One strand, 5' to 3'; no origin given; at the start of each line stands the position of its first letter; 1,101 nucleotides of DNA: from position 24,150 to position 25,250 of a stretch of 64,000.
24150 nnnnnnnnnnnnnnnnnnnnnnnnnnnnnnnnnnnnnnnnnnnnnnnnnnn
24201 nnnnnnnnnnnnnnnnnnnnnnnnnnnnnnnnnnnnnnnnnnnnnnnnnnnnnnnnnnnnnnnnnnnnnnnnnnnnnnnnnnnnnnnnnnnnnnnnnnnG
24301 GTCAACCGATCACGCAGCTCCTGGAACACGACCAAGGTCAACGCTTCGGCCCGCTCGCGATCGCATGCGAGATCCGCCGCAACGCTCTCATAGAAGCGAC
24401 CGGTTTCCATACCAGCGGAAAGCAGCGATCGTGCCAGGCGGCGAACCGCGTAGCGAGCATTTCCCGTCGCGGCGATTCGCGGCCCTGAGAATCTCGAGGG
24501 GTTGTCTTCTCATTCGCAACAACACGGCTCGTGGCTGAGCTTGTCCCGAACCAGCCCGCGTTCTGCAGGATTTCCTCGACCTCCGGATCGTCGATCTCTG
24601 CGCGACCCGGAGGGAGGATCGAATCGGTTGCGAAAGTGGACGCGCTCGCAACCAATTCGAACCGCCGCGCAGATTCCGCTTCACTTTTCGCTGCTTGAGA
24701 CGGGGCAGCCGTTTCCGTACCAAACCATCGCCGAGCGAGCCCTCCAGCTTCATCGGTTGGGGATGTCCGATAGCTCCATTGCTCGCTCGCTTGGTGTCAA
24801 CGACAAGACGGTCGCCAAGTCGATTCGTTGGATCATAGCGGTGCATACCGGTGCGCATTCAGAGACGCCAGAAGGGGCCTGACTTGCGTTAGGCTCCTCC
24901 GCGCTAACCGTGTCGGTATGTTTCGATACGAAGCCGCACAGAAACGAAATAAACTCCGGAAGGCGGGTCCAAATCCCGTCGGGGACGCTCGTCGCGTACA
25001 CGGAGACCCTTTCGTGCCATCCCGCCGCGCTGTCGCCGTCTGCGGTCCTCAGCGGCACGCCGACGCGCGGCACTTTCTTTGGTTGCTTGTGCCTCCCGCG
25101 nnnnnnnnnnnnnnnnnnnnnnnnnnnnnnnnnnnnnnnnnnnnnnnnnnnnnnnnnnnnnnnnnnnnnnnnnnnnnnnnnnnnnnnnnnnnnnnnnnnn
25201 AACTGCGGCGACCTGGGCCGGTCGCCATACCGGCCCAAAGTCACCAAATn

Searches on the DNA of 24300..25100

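Call 95: search_rna_families(source=window, start=24300, end=25100, threshold=evalue, max_evalue=1)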
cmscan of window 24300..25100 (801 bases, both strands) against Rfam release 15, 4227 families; matches with E-value up to 1: 1.
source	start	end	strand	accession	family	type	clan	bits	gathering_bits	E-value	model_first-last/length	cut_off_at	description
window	25008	25062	-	RF03006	M23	Gene; sRNA;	-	20.1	41.2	0.37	1-53/53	no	M23 RNA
